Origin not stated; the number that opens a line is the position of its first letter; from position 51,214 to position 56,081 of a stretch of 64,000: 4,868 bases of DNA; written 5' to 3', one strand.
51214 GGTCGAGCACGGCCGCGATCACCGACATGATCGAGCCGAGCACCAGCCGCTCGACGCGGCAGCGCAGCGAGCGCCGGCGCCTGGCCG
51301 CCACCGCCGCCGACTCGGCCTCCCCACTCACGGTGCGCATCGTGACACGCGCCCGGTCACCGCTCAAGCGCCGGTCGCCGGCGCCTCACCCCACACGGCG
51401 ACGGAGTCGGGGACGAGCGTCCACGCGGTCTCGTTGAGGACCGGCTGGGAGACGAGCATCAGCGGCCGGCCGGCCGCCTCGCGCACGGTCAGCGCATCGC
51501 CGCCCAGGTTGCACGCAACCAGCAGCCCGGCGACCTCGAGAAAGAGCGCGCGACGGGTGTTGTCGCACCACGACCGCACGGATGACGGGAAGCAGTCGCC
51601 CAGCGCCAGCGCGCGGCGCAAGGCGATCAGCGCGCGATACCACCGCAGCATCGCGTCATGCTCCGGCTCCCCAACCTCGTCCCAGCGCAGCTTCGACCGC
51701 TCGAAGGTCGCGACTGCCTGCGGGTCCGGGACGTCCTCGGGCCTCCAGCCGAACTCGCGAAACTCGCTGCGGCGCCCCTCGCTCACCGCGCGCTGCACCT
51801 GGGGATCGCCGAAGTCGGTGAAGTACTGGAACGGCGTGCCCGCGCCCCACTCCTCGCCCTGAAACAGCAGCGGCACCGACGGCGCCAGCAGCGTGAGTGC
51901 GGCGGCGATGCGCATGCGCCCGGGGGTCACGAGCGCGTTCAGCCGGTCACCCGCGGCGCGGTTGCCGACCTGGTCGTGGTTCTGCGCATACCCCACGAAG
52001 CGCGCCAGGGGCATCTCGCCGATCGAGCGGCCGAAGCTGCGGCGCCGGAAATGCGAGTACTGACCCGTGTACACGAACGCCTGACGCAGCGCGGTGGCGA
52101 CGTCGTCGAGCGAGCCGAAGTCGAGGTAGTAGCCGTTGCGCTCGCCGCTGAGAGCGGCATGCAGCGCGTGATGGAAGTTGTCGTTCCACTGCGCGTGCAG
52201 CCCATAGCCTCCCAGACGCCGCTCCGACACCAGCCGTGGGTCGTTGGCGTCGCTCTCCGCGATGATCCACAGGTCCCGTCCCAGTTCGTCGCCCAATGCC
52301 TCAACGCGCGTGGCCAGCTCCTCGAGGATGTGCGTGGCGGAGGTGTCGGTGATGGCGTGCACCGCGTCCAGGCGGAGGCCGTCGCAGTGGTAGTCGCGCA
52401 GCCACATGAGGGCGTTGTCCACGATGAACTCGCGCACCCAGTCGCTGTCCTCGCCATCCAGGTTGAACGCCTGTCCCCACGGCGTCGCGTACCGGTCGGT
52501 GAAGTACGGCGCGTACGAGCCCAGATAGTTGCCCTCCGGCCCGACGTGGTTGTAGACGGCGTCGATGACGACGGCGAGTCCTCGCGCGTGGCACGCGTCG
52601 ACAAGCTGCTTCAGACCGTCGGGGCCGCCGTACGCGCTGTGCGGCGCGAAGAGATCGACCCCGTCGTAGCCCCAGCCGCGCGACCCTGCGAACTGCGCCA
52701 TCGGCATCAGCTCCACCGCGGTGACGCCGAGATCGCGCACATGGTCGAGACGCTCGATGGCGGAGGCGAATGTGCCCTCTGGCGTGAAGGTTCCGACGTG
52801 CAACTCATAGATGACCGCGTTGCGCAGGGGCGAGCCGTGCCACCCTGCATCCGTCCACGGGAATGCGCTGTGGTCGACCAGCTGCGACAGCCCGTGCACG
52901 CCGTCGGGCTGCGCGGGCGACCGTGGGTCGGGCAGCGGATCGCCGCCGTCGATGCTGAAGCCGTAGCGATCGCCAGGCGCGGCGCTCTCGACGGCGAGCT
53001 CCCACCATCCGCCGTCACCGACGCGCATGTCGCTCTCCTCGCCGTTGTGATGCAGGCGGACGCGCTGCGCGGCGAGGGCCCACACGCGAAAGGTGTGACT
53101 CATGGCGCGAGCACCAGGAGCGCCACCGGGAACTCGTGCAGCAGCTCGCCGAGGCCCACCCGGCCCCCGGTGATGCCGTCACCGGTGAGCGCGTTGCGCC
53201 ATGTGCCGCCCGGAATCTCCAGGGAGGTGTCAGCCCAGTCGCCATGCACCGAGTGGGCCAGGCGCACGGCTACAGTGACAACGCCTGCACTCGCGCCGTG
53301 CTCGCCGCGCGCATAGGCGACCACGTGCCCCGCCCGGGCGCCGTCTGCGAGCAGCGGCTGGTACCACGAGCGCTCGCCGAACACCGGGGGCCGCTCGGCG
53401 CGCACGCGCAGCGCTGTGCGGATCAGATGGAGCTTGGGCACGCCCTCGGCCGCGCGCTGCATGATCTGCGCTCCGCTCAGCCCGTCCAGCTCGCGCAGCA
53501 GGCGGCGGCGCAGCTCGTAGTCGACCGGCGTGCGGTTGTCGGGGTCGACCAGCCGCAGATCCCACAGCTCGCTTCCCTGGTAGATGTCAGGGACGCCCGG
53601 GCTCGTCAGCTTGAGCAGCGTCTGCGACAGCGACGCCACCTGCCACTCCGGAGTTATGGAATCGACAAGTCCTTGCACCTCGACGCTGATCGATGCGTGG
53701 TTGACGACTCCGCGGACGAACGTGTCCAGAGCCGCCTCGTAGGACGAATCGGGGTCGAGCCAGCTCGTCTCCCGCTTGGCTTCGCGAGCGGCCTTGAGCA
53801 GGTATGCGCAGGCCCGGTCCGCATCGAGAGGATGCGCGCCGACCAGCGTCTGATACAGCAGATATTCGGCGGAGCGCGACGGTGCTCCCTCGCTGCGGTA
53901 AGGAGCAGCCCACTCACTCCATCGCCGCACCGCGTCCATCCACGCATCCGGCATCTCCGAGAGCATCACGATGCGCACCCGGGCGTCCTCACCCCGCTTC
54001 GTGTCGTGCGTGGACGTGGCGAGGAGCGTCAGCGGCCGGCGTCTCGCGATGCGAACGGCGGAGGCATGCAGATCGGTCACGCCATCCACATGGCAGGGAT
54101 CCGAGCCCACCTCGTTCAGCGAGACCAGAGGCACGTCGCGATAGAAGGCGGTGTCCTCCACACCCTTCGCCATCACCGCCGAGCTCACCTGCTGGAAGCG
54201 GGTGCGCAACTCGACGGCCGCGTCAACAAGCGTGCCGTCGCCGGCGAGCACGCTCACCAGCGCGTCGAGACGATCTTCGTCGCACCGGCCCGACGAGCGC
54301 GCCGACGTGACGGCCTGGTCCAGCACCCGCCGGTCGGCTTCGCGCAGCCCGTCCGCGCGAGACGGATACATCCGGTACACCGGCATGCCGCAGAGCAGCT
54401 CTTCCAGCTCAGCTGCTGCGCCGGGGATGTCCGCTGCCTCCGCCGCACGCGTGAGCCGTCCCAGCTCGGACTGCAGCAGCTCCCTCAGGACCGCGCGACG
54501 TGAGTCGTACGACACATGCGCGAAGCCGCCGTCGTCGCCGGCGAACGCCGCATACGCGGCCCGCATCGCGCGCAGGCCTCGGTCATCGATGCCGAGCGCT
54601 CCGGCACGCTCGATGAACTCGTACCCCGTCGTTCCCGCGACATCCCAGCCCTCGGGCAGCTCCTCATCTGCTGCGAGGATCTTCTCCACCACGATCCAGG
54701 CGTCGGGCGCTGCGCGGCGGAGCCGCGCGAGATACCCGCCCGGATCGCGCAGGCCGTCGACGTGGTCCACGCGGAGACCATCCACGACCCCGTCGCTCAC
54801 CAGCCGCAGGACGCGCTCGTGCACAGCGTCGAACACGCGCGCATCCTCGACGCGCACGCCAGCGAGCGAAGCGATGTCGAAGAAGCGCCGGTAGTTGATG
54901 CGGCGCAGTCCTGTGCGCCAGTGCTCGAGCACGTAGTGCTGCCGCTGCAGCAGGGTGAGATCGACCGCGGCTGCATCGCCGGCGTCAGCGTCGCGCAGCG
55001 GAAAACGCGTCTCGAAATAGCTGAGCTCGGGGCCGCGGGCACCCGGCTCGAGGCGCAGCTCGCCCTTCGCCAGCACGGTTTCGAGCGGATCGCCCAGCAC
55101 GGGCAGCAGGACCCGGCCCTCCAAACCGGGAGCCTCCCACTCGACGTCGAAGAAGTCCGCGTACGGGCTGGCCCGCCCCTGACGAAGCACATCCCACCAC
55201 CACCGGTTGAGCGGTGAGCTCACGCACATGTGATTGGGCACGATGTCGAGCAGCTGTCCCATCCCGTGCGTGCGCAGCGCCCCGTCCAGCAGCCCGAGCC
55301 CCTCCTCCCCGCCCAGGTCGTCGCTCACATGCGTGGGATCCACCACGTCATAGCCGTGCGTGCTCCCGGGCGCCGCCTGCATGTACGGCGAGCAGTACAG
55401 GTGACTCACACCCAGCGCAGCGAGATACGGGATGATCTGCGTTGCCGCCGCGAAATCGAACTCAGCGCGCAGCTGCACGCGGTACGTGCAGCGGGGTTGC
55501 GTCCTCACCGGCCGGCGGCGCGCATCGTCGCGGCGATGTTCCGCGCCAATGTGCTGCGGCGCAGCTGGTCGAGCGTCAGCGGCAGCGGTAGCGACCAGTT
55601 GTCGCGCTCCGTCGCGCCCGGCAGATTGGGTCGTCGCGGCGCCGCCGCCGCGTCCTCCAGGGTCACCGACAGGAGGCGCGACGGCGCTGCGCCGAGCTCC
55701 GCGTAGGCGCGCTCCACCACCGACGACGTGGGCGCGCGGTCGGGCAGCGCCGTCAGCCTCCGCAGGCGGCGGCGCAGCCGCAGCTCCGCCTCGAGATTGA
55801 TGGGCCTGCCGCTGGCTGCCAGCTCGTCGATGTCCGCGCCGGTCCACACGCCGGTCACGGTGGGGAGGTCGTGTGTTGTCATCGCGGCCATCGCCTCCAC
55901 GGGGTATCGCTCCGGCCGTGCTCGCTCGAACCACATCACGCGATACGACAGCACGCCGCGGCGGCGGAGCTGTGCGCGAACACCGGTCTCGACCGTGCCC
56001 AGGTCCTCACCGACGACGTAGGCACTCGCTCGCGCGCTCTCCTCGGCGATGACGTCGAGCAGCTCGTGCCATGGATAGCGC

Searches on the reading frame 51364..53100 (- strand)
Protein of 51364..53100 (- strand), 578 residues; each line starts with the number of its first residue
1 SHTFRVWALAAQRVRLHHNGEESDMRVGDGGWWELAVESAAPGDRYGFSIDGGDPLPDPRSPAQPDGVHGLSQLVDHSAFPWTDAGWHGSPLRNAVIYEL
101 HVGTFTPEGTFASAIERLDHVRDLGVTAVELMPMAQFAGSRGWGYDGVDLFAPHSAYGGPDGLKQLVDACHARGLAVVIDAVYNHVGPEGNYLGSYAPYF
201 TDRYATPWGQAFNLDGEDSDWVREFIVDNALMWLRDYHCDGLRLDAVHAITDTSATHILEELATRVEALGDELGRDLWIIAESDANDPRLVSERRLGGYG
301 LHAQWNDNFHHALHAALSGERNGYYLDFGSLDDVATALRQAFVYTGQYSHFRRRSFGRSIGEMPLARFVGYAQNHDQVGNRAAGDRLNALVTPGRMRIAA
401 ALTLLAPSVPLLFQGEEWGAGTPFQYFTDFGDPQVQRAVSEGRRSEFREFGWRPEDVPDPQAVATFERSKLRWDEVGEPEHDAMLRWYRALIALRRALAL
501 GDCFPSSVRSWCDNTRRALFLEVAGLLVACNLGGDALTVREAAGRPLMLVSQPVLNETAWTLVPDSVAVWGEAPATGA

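Call 50: search_protein_families(library=pfam, proteins=[window:51364-53100:-], max_evalue=0.001)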
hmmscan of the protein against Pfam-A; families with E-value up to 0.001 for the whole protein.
window:51364-53100:- (578 aa): 3 families
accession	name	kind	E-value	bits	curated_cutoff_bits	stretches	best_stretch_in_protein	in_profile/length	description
PF00128.31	Alpha-amylase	-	8.9e-20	71.8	22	1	109-192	16-98/446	Alpha amylase, catalytic domain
PF02922.24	CBM_48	-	1.2e-06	29.1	22.4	1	3-54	14-72/83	Carbohydrate-binding module 48 (Isoamylase N-terminal domain)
PF11941.14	DUF3459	-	8.1e-05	23.4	22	1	487-570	1-90/90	Domain of unknown function (DUF3459)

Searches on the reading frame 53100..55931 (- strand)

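Call 50: search_protein_families(library=pfam, proteins=[window:53100-55931:-], max_evalue=0.001)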
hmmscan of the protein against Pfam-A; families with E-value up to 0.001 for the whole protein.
window:53100-55931:- (943 aa): 1 family
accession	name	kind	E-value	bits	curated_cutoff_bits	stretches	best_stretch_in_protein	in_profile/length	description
PF00128.31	Alpha-amylase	-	1.1e-13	51.6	22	1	160-394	18-193/446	Alpha amylase, catalytic domain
